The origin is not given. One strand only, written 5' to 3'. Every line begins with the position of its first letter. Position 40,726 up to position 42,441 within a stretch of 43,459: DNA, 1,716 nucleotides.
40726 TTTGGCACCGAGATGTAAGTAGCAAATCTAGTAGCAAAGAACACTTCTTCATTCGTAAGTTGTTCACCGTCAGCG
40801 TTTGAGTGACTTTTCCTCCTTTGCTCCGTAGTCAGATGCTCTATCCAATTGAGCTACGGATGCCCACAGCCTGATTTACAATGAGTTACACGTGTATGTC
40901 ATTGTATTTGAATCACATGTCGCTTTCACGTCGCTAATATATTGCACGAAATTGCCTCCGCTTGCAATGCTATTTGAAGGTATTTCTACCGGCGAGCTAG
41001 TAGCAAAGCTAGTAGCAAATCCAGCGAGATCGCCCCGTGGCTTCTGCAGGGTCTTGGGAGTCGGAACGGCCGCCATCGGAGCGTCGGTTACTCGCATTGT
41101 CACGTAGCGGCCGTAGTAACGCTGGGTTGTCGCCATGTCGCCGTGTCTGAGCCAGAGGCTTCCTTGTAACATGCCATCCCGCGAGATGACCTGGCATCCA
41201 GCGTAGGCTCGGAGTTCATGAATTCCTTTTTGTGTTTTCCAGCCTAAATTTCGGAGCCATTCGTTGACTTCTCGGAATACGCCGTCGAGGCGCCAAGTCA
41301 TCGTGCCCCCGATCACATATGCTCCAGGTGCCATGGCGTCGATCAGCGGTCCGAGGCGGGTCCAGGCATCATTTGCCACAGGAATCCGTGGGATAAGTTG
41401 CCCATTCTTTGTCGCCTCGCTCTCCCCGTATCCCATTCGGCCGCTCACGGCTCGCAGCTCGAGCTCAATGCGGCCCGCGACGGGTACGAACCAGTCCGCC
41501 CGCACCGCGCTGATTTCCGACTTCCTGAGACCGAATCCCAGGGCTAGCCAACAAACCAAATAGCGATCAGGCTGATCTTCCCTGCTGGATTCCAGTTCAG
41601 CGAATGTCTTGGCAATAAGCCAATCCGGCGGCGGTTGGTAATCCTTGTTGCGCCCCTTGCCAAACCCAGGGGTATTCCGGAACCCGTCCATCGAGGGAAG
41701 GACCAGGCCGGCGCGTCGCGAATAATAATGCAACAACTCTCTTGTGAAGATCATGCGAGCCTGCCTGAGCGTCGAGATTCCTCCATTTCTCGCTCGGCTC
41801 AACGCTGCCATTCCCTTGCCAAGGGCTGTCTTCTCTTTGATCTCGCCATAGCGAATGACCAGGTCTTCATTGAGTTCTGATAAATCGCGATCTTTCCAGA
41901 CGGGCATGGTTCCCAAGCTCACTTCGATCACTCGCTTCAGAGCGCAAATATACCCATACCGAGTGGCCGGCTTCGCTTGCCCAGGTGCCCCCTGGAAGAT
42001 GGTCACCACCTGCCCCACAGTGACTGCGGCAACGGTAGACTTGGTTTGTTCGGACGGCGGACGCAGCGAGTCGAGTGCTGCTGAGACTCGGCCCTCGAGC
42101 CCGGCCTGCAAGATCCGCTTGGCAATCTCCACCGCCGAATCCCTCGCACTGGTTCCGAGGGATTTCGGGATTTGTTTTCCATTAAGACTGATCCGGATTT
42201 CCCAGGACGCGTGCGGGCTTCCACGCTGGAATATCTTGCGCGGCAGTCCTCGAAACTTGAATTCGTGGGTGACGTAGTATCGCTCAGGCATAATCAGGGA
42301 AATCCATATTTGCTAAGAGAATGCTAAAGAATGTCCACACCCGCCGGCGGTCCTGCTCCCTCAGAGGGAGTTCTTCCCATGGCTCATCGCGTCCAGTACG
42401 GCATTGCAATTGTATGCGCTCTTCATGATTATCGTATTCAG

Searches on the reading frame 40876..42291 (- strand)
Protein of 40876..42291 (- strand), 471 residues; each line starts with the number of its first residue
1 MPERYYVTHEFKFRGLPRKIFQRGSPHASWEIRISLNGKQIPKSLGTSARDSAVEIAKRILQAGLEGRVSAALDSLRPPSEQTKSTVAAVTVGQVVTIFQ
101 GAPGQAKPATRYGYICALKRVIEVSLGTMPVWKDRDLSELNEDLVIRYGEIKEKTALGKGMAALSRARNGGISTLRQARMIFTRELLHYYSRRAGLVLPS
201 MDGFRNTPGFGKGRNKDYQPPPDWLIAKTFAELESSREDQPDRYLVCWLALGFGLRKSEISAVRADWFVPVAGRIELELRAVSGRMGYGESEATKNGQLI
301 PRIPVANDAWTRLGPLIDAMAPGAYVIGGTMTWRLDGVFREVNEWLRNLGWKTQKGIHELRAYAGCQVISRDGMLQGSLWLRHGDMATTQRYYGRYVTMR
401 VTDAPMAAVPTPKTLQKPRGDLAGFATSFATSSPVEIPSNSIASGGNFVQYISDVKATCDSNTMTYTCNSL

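Call 22: search_protein_families(library=pfam, proteins=[window:40876-42291:-], max_evalue=0.001)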
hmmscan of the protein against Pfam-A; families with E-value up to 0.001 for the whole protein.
window:40876-42291:- (471 aa): 0 families

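Call 24: search_protein_families(library=phrogs, proteins=[window:40876-42291:-], max_evalue=0.001)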
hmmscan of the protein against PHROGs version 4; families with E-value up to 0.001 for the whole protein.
window:40876-42291:- (471 aa): 1 family
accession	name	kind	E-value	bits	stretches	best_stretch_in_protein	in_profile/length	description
phrog_1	-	integration and excision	2e-09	38.3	1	29-395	123-434/611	integrase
